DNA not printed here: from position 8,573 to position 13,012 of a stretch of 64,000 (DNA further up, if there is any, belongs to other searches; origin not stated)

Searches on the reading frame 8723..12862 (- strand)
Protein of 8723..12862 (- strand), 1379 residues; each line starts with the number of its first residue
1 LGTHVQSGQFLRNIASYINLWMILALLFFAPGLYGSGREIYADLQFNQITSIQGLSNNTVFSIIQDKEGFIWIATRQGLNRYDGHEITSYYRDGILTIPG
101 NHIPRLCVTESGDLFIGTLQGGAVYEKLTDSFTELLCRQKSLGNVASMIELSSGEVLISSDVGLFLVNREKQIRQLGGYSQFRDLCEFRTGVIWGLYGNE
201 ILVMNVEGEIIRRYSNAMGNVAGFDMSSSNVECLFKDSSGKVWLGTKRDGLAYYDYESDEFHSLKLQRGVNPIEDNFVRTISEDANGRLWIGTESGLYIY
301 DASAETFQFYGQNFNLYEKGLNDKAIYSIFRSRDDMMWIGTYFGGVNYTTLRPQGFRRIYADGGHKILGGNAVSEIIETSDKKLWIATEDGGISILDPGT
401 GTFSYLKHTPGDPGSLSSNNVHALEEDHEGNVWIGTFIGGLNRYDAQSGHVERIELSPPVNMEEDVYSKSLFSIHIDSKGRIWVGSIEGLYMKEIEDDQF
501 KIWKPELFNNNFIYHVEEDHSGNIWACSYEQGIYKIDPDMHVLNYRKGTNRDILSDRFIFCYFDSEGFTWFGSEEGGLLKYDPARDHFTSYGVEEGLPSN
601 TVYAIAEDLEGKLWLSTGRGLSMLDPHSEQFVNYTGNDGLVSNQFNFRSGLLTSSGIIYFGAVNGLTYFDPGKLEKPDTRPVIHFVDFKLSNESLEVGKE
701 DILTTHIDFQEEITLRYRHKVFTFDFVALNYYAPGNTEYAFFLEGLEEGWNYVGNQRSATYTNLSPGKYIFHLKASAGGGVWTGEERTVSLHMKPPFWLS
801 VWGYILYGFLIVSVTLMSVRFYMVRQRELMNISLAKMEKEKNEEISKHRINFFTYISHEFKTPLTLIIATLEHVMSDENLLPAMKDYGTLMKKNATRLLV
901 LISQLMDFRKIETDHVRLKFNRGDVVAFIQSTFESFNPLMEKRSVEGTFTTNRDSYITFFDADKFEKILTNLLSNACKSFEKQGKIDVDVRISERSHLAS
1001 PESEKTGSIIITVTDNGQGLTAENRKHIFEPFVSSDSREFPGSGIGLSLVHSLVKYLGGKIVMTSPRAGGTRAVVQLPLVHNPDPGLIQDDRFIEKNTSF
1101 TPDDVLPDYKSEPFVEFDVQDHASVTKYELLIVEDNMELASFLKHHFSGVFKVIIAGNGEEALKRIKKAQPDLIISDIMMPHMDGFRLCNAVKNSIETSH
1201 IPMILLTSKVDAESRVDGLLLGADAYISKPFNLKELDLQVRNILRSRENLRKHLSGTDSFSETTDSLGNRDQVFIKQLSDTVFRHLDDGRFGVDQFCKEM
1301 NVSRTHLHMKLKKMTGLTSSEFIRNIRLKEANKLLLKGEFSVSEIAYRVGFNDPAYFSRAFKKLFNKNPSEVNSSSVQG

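Call 5: search_protein_families(library=pfam, proteins=[window:8723-12862:-], max_evalue=0.001)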
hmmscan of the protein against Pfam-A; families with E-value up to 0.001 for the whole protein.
window:8723-12862:- (1379 aa): 8 families
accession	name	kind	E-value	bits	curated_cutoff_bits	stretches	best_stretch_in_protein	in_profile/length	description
PF07494.17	Reg_prop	-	1e-49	160.5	20.4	3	415-436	1-22/24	Two component regulator propeller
PF02518.31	HATPase_c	-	1e-22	81.1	26.4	1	961-1079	2-109/111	Histidine kinase-, DNA gyrase B-, and HSP90-like ATPase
PF00072.30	Response_reg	-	6.4e-22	78.3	30.2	1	1131-1238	2-108/111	Response regulator receiver domain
PF12833.13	HTH_18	-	1.7e-21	76.7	33.6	1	1297-1372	2-77/80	Helix-turn-helix domain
PF07495.19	Y_Y_Y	-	6e-15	55.3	26.6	1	730-792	1-63/65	Y_Y_Y domain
PF00512.31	HisKA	-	2.4e-10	40.7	26.9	1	850-913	3-65/66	His Kinase A (phospho-acceptor) domain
PF00165.29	HTH_AraC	-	4.2e-09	36.8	26.6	1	1337-1371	6-39/42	Bacterial regulatory helix-turn-helix proteins, AraC family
PF08450.18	SGL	-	1.5e-08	35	26.3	0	372-443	42-110/246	SMP-30/Gluconolactonase/LRE-like region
